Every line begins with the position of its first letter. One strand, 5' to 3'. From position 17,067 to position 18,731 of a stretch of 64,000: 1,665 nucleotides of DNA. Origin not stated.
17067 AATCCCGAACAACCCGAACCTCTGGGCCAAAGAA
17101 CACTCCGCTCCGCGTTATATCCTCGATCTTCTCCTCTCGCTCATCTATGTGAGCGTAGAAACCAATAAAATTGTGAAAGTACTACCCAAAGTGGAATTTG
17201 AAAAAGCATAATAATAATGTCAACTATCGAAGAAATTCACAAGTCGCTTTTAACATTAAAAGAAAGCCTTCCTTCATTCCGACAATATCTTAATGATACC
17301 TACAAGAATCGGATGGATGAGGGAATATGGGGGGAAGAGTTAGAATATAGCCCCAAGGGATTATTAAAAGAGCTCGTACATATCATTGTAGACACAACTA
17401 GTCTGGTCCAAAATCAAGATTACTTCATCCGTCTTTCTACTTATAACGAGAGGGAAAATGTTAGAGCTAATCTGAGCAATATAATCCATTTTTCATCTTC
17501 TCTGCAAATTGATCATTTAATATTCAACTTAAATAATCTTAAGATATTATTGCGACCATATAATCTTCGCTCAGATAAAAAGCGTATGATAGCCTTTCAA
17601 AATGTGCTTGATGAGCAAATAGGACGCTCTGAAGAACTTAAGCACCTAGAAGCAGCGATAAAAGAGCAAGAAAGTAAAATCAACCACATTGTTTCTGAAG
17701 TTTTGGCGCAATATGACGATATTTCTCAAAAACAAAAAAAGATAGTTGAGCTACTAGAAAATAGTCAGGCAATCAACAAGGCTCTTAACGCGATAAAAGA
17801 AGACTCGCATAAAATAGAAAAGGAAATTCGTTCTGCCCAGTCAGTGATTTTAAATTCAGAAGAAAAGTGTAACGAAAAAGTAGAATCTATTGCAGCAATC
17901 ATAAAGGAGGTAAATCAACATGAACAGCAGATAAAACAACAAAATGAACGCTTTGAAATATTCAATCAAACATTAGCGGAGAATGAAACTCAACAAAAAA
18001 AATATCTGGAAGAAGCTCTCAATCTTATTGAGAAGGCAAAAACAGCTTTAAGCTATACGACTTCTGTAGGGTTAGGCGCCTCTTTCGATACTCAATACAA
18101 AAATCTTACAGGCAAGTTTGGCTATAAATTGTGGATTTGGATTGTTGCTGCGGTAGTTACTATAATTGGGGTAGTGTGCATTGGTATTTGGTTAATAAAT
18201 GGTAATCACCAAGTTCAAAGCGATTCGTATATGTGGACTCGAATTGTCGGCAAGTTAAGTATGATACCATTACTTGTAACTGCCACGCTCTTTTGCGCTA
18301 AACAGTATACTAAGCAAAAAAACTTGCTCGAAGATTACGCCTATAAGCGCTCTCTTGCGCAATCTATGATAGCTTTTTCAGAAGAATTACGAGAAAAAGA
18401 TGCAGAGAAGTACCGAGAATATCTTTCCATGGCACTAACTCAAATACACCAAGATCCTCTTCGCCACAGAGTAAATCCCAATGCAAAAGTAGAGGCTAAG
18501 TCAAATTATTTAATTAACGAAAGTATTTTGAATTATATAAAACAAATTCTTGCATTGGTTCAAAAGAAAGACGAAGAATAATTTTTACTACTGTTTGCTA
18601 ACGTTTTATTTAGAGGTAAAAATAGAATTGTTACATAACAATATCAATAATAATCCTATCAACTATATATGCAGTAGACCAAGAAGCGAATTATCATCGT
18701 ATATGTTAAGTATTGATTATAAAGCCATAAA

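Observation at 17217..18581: AT-rich orphan gene encoding a long coiled-coil followed by a 2-TM hairpin and a charged tail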

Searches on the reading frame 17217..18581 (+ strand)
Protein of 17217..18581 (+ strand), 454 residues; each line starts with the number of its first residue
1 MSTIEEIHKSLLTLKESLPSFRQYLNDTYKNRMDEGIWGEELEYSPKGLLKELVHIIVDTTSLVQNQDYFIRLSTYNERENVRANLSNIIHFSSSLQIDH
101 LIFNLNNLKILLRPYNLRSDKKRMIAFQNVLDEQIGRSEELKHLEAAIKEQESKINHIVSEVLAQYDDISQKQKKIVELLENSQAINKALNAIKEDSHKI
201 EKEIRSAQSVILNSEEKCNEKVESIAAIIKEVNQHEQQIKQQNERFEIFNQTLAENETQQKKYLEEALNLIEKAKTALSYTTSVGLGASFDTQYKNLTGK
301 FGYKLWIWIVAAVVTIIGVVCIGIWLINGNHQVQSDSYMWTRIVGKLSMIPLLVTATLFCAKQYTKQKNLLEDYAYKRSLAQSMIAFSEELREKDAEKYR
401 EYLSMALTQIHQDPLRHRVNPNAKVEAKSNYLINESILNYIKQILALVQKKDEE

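Call 5: search_protein_families(library=pfam, proteins=[window:17217-18581:+], max_evalue=1)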
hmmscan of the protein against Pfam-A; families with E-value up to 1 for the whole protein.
window:17217-18581:+ (454 aa): 6 families
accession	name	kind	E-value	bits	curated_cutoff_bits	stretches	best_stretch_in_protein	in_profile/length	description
PF10146.14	zf-C4H2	-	0.0061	17.5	34.5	1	148-268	5-123/240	Zinc finger-containing protein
PF05565.16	Sipho_Gp157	-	0.018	15.5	28.6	1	180-275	3-95/162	Siphovirus Gp157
PF04275.20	P-mevalo_kinase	-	0.035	14.5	33.8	1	362-401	41-80/114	Phosphomevalonate kinase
PF01519.22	DUF16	-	0.65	10.9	40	1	119-193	31-102/104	Protein of unknown function DUF16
PF19375.4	DurN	-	0.81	10.3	23.9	0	389-427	12-47/103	DurN substrate-assisted peptide maturase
PF25034.1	Spectrin_SYNE1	-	0.96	9.5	35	1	154-277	37-160/188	Nesprin-1, spectrin repeats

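Call 6: search_protein_families(library=padloc, proteins=[window:17217-18581:+], max_evalue=1)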
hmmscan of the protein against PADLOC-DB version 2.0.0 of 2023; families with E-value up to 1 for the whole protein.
window:17217-18581:+ (454 aa): 6 families
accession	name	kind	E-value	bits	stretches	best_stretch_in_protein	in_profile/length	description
PDLC00551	JetC2|JetC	-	4.4e-05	19.5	1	106-276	834-1000/1365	DUF3584 domain; MukB-like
PDLC00553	JetC2|JetC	-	0.00068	15.6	1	138-287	846-998/1361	DUF3584 domain; MukB-like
PDLC00006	DruC1|DruC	-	0.0015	15.1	1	133-272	228-361/626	Unknown function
PDLC00517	JetC1|JetC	-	0.05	9.8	1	127-245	700-817/1119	DUF3584 domain; MukB-like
PDLC03859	LmuB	-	0.24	8.5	1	11-292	202-497/611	-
PDLC04406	PDC-M09A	-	0.57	7.6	0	141-269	11-137/330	-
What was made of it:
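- On Zorya ZorA / Kiwa KwaA membrane sensors: The window protein matches only JetC, DruC and LmuB models, over its coiled-coil region (residues 106-287 for the JetC and DruC matches; the weak LmuB match, E 0.24, spans 11-292) (call 6).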

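Call 7: search_protein_families(library=ncbifam, proteins=[window:17217-18581:+], max_evalue=1)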
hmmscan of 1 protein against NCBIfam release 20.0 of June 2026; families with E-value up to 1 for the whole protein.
window:17217-18581:+ (454 aa): 10 families
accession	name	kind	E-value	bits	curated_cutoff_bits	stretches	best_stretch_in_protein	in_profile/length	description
NF002572.0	PRK02224.1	equivalog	4.1e-07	28.7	1087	1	124-267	487-632/888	DNA double-strand break repair ATPase Rad50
TIGR02168.1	SMC_prok_B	equivalog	2.8e-05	22.1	567.35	1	138-270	252-384/1181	chromosome segregation protein SMC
NF003034.1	PRK03918.1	equivalog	7.3e-05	20.9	700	1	136-275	256-390/878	DNA double-strand break repair ATPase Rad50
TIGR00996.1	Mtu_fam_mce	paralog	0.00069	18.9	140.5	1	155-278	151-271/291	MCE family protein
NF045487.1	ASRP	equivalog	0.0025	16.5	300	1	135-275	114-251/593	archaea-specific SMC-related protein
TIGR00911.1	2A0308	subfamily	0.014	13.9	701.8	1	233-321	12-100/505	L-type amino acid transporter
TIGR03319.1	RNase_Y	equivalog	0.014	13.9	454.35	1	142-277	21-152/514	ribonuclease Y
TIGR02169.1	SMC_prok_A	equivalog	0.038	11.6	729.4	1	132-273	752-891/1165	chromosome segregation protein SMC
TIGR00833.1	actII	subfamily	0.058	11.6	874.7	1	139-258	505-628/910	MMPL family RND transporter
TIGR01223.1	Pmev_kin_anim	equivalog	0.083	12.8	188.15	1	365-399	46-80/185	phosphomevalonate kinase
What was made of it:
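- On PrrC/RloC-type RM guardian: No such domains in Pfam, NCBIfam or PADLOC (calls 5-7).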

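Call 8: search_protein_families(library=phrogs, proteins=[window:17217-18581:+], max_evalue=1)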
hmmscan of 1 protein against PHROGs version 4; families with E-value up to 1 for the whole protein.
window:17217-18581:+ (454 aa): 7 families
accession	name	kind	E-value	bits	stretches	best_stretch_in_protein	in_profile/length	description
phrog_2335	-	tail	0.011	14.6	1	139-279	74-205/1536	tail length tape measure protein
phrog_19391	-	unknown function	0.018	16.4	0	128-161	3-36/61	-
phrog_788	-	tail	0.049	14.4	1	132-297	120-271/297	tail protein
phrog_167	-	tail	0.072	11.7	1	142-276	63-270/1555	tail length tape measure protein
phrog_4704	-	tail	0.13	11.9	1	138-254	58-180/625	tail length tape measure protein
phrog_5218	-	unknown function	0.49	9.3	1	139-283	53-205/1599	-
phrog_339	-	tail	0.93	8.6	1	135-283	495-645/1123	tail length tape measure protein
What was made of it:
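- Closest known: PHROG families phrog_34659 and phrog_30912. Different: The window protein itself does not reach them at E<=1 (call 8).
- Tried and rejected: Pfam, NCBIfam, PADLOC and PHROG scans of the window protein gave only coiled-coil noise: Rad50, SMC, JetC, DruC, tape-measure (calls 5-8).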

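Call 9: find_homologous_proteins(query=window:17217-18578:+)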
Query window:17217-18578:+ (454 aa): 271 proteins with E <= 0.001 among 8000 candidates; the best 120 are listed.
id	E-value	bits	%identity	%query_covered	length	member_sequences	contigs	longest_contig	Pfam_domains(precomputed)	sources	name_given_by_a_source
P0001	6.0e-288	973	100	100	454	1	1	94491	-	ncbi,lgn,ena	-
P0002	1.7e-148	513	54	99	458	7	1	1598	PF24161.2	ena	-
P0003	3.3e-148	512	53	100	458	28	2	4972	-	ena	-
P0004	1.7e-146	507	54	99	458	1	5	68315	-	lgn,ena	-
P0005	7.1e-146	505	53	99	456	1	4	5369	-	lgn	-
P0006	3.6e-145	502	53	99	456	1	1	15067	PF24161.2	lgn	-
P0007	5.9e-139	482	52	99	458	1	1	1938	-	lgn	-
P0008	1.0e-138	481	52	99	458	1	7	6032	-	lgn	-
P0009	1.1e-138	481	52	100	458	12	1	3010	PF24161.2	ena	-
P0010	2.2e-138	480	51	99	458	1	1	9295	-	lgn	-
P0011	3.3e-135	470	51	99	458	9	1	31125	-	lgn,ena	-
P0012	4.1e-133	463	50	99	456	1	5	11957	-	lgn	-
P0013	5.0e-133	462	51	99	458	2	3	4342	-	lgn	-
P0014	4.0e-132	459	49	99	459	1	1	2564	-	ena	-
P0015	6.6e-132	459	51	93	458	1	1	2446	-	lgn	-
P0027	5.7e-127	442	48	99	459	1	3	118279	-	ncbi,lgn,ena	-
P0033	5.8e-126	439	48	99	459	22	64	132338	PF24161.2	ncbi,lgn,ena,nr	ncbi:MAG: hypothetical protein D8H91_10455 [Alloprevotella sp.]|nr:MAG: hypothetical protein D8H91_1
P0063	3.5e-122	427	49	93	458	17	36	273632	PF24161.2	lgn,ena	-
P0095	3.5e-116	407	46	99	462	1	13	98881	PF04108.18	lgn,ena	-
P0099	4.0e-115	403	45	99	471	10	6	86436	-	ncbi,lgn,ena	-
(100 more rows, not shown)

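Call 10: search_protein_families(library=pfam, proteins=[P0002, P0033, P0063, P0095], max_evalue=0.1)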
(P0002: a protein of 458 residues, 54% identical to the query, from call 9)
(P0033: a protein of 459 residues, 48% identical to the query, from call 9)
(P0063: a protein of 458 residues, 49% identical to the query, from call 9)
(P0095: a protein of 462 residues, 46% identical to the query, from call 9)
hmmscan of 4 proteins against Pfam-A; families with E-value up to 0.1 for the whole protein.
P0002 (458 aa): 13 families
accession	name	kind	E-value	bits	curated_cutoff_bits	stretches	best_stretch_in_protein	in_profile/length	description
PF05335.18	DUF745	-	0.0047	17.1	33.3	1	128-220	94-183/183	Protein of unknown function (DUF745)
PF05531.17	NPV_P10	-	0.019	15.9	29.8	0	131-161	35-65/75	Nucleopolyhedrovirus P10 protein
PF16731.10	GARP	-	0.02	14.8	27.4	0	103-150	141-188/193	Glutamic acid/alanine-rich protein of Trypanosoma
PF05478.16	Prominin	-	0.023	13.2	34.3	1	89-262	220-390/799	Prominin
PF06160.17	EzrA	-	0.026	13.3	39.6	1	108-264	327-490/557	Septation ring formation regulator, EzrA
PF12732.12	YtxH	-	0.032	15.1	37.5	0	132-174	33-69/71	YtxH-like protein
PF06009.19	Laminin_II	-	0.057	13.9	33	0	130-166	58-94/138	Laminin Domain II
PF04275.20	P-mevalo_kinase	-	0.058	13.8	33.8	1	364-403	39-78/114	Phosphomevalonate kinase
PF00003.28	7tm_3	-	0.085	12.9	33.5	0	305-391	113-207/251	7 transmembrane sweet-taste receptor of 3 GCPR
PF04136.21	COG3_N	-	0.087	13.2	27.9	0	170-236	5-67/147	Conserved oligomeric Golgi complex subunit 3, N-terminal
PF04108.17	ATG17_like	-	0.09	12.7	43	0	126-274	135-292/355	Autophagy protein ATG17-like domain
PF19220.6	Rod_CreS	-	0.095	12.2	100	0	135-260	35-160/359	Crescentin, rod domain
PF06013.18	WXG100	-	0.099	13.4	27.3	0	181-249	16-82/86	Proteins of 100 residues with WXG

P0033 (459 aa): 2 families
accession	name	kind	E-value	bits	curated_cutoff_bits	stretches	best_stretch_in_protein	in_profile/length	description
PF06009.19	Laminin_II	-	0.0073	16.8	33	0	175-296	9-119/138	Laminin Domain II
PF11201.13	DUF2982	-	0.067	13.1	25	0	233-308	65-128/151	Protein of unknown function (DUF2982)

P0063 (458 aa): 11 families
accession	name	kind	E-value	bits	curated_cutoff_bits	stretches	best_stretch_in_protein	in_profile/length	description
PF14817.11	HAUS5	-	0.00064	19.1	25.6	1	125-233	369-475/643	HAUS augmin-like complex subunit 5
PF07926.17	TPR_MLP1_2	-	0.0015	19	36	1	135-247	2-118/129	TPR/MLP1/MLP2-like protein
PF06103.16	DUF948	-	0.0034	18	37.2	0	123-179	25-78/89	Bacterial protein of unknown function (DUF948)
PF23742.1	VBS_C3G9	-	0.012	16.1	27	1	123-192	8-77/120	C3G9 VBS-like domain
PF20492.3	ERM_helical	-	0.017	15.6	40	1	157-244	15-102/120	Ezrin/radixin/moesin, alpha-helical domain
PF05892.16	Tricho_coat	-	0.018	15.3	25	1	165-254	47-136/197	Trichovirus coat protein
PF08614.16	ATG16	-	0.045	14.4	33.7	0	183-270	102-189/200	Autophagy protein 16 (ATG16)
PF04513.17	Baculo_PEP_C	-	0.064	13.8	38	0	142-208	17-85/140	Baculovirus polyhedron envelope protein, PEP, C terminus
PF11887.13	Mce4_CUP1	-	0.065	13.3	32.6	0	128-242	72-183/222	Cholesterol uptake porter CUP1 of Mce4, putative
PF02601.20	Exonuc_VII_L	-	0.075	12.9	35.9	0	94-274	125-283/315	Exonuclease VII, large subunit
PF16069.10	DUF4811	-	0.098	13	27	0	189-262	78-151/155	Domain of unknown function (DUF4811)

P0095 (462 aa): 9 families
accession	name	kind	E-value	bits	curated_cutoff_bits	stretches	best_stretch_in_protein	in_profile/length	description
PF04108.17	ATG17_like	-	6.5e-06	26.3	43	1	5-275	32-294/355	Autophagy protein ATG17-like domain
PF13848.12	Thioredoxin_6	-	0.0037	17.6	27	0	65-133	90-159/184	Thioredoxin-like domain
PF01496.24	V_ATPase_I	-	0.0058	15.1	30.7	1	134-265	30-154/815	V-type ATPase 116kDa subunit family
PF06103.16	DUF948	-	0.0068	17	37.2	0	104-175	15-85/89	Bacterial protein of unknown function (DUF948)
PF07028.16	DUF1319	-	0.0081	16.8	28.1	0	184-250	34-97/109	Protein of unknown function (DUF1319)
PF06160.17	EzrA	-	0.028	13.2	39.6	1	110-278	326-500/557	Septation ring formation regulator, EzrA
PF13166.12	AAA_13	-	0.04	13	36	1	110-275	295-449/713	AAA domain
PF04275.20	P-mevalo_kinase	-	0.047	14.1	33.8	0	373-408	45-80/114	Phosphomevalonate kinase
PF11902.13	DUF3422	-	0.061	12.9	25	1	125-241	169-284/418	Protein of unknown function (DUF3422)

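Call 11: find_encoding_contigs(protein=P0001, flank=10000, max_places=3)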
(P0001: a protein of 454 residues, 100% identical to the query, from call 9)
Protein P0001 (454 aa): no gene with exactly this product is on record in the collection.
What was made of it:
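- Tried and rejected: Exact look-up of the window protein on public contigs found nothing on record (call 11).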

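Call 12: find_encoding_contigs(protein=P0033, flank=8000, max_places=5)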
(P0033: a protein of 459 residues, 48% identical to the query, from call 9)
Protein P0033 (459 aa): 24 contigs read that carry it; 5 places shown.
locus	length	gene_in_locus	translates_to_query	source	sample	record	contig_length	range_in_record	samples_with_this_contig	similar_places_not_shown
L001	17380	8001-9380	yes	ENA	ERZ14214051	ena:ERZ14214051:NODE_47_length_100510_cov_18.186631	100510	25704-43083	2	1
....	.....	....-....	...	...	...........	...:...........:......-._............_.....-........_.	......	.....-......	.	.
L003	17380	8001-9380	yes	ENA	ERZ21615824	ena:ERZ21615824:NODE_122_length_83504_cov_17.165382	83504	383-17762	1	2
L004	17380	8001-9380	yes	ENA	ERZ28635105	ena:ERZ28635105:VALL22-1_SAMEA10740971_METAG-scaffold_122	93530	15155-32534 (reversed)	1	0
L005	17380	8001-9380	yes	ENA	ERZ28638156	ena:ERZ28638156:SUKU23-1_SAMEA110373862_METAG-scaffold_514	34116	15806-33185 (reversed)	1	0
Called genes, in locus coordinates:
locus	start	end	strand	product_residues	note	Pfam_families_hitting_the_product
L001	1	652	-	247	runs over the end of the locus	PF02463:SMC_N (faint), PF25199:nSTAND_NTPase5 (faint), PF00005:ABC_tran, PF13555:AAA_29 (weak), PF13304:AAA_21 (weak)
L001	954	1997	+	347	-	PF14253:AbiH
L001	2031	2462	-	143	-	PF01381:HTH_3 (weak)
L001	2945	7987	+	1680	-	PF04471:Mrr_cat (faint), PF13156:Mrr_cat_2, PF00270:DEAD (faint), PF04851:ResIII, PF00271:Helicase_C, PF22240:ISP_coupler, PF18135:Type_ISP_C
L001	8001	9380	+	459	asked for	PF24161:CCDC39 (faint)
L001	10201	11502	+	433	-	PF13505:OMP_b-brl (weak), PF00691:OmpA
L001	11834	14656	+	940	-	PF13620:CarboxypepD_reg (weak), PF13715:CarbopepD_reg_2, PF07715:Plug, PF00593:TonB_dep_Rec_b-barrel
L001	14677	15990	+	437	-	-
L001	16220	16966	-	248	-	PF14289:DUF4369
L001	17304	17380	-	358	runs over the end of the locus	PF01595:CNNM, PF00571:CBS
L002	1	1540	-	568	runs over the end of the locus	PF04326:SLFN_AlbA_2, PF13749:HATPase_c_4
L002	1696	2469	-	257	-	PF25199:nSTAND_NTPase5 (faint), PF00005:ABC_tran, PF02463:SMC_N (faint), PF13555:AAA_29 (weak), PF13304:AAA_21 (weak)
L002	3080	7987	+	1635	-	PF04471:Mrr_cat (faint), PF13156:Mrr_cat_2, PF00270:DEAD (faint), PF04851:ResIII, PF00271:Helicase_C, PF22240:ISP_coupler, PF18135:Type_ISP_C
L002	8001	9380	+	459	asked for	PF24161:CCDC39 (faint)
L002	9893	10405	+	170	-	-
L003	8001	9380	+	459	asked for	PF24161:CCDC39 (faint)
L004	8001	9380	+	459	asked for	PF24161:CCDC39 (faint)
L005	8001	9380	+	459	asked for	PF24161:CCDC39 (faint)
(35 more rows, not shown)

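Call 13: find_encoding_contigs(protein=P0004, flank=8000, max_places=3)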
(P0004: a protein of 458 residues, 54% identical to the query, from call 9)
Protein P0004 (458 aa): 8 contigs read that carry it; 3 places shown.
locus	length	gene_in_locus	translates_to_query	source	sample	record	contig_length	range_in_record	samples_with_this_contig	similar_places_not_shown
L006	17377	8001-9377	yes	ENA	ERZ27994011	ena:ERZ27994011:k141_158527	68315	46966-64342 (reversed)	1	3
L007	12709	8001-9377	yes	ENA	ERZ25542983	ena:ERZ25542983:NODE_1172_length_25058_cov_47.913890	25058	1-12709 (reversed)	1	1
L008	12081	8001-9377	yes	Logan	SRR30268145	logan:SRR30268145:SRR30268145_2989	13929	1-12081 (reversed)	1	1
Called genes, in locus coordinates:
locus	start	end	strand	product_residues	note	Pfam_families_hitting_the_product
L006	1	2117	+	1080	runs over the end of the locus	PF00176:SNF2-rel_dom, PF04851:ResIII (weak), PF00271:Helicase_C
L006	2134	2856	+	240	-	PF14335:DUF4391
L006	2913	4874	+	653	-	PF01555:N6_N4_Mtase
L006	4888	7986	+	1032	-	PF04851:ResIII, PF00270:DEAD, PF19778:RE_endonuc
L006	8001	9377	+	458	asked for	-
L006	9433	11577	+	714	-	-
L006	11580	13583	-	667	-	PF14293:YWFCY, PF02534:T4SS-DNA_transf, PF10412:TrwB_AAD_bind, PF12696:TraG-D_C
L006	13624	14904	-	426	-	PF03432:Relaxase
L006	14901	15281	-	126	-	PF19514:MobC_2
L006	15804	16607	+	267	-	PF09140:MipZ (weak), PF01656:CbiA, PF13614:AAA_31 (faint)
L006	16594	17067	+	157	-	PF11888:DUF3408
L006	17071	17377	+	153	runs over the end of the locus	PF11888:DUF3408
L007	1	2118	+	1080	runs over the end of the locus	PF00176:SNF2-rel_dom, PF04851:ResIII (weak), PF00271:Helicase_C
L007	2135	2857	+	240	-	PF14335:DUF4391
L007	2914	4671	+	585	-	PF01555:N6_N4_Mtase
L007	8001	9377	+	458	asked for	-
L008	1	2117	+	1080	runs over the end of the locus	PF00176:SNF2-rel_dom, PF04851:ResIII (weak), PF00271:Helicase_C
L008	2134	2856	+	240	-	PF14335:DUF4391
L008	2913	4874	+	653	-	PF01555:N6_N4_Mtase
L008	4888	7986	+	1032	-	PF04851:ResIII, PF00270:DEAD, PF19778:RE_endonuc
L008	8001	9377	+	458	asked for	-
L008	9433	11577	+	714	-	-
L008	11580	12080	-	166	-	?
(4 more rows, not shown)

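Call 15: find_encoding_contigs(protein=P0063, flank=8000, max_places=4)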
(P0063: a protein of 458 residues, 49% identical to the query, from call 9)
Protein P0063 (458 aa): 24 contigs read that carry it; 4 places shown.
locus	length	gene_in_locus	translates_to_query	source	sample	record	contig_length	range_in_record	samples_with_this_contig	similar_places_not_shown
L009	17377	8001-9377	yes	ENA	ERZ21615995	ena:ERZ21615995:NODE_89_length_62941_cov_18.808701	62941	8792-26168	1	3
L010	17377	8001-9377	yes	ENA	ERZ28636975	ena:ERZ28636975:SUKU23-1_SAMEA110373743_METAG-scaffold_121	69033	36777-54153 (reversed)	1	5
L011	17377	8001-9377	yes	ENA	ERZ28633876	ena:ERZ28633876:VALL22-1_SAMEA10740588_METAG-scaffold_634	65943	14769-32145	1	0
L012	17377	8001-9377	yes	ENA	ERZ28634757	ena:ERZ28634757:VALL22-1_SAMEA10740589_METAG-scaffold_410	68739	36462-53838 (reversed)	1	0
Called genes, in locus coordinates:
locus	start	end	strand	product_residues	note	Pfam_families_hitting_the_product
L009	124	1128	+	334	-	PF00044:Gp_dh_N, PF02800:Gp_dh_C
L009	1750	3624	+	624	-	PF05496:RuvB_N (faint), PF13177:DNA_pol3_delta2, PF13401:AAA_22 (weak), PF00004:AAA, PF22608:DNAX_ATPase_lid, PF12169:DNA_pol3_gamma3, PF28557:DUF8439 (weak)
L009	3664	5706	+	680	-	PF26549:Tricorn_N (weak), PF26550:Tricorn_2nd, PF26549:Tricorn_N (weak), PF00756:Esterase, PF02129:Peptidase_S15, PF00326:Peptidase_S9, PF00561:Abhydrolase_1, PF01738:DLH, +4 more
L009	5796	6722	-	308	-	PF00126:HTH_1, PF03466:LysR_substrate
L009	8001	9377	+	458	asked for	PF24161:CCDC39 (weak)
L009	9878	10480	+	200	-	-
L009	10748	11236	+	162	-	-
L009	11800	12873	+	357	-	PF00266:Aminotran_5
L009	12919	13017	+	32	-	-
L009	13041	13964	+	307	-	PF00389:2-Hacid_dh, PF02826:2-Hacid_dh_C, PF03446:NAD_binding_2 (weak)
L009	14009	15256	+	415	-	PF06245:DUF1015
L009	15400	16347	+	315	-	-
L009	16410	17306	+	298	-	-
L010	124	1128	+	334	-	PF00044:Gp_dh_N, PF02800:Gp_dh_C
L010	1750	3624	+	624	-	PF05496:RuvB_N (faint), PF13177:DNA_pol3_delta2, PF13401:AAA_22 (weak), PF00004:AAA, PF22608:DNAX_ATPase_lid, PF12169:DNA_pol3_gamma3, PF28557:DUF8439 (weak)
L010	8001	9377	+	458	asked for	PF24161:CCDC39 (weak)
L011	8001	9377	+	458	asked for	PF24161:CCDC39 (weak)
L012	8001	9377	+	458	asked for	PF24161:CCDC39 (weak)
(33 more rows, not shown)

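Call 16: find_encoding_contigs(protein=P0095, flank=8000, max_places=4)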
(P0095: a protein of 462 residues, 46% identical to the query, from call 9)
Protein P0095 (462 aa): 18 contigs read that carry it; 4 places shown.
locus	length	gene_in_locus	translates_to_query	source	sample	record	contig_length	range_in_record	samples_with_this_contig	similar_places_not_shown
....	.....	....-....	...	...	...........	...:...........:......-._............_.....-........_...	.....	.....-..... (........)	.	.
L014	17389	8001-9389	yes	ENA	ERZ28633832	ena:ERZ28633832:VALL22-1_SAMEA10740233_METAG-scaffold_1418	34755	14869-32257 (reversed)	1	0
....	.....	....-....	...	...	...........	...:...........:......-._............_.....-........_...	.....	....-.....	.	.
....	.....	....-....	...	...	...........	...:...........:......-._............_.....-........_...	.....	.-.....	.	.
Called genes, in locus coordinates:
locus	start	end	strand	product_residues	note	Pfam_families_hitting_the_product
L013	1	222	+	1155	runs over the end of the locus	PF17757:UvrB_inter, PF02559:CarD_TRCF_RID, PF00270:DEAD, PF04851:ResIII (faint), PF00271:Helicase_C, PF03461:TRCF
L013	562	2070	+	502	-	PF03951:Gln-synt_N, PF00120:Gln-synt_C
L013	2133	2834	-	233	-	-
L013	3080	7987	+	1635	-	PF13156:Mrr_cat_2, PF00270:DEAD (faint), PF04851:ResIII, PF00271:Helicase_C, PF22240:ISP_coupler, PF18135:Type_ISP_C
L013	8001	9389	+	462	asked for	PF04108:ATG17_like (weak)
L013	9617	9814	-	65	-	-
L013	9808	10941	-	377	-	PF02481:DNA_processg_A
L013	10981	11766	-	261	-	PF00702:Hydrolase, PF13419:HAD_2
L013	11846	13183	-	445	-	PF00342:PGI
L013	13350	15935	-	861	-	PF01103:Omp85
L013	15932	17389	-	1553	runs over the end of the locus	PF05359:DUF748 (weak), PF13116:YhdP (weak), PF27051:TamB_N (faint), PF04357:TamB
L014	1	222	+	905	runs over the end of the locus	?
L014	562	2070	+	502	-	PF03951:Gln-synt_N, PF00120:Gln-synt_C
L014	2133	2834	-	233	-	-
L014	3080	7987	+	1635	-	PF13156:Mrr_cat_2, PF00270:DEAD (faint), PF04851:ResIII, PF00271:Helicase_C, PF22240:ISP_coupler, PF18135:Type_ISP_C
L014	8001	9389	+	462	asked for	PF04108:ATG17_like (weak)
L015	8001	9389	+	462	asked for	PF04108:ATG17_like (weak)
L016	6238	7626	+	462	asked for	PF04108:ATG17_like (weak)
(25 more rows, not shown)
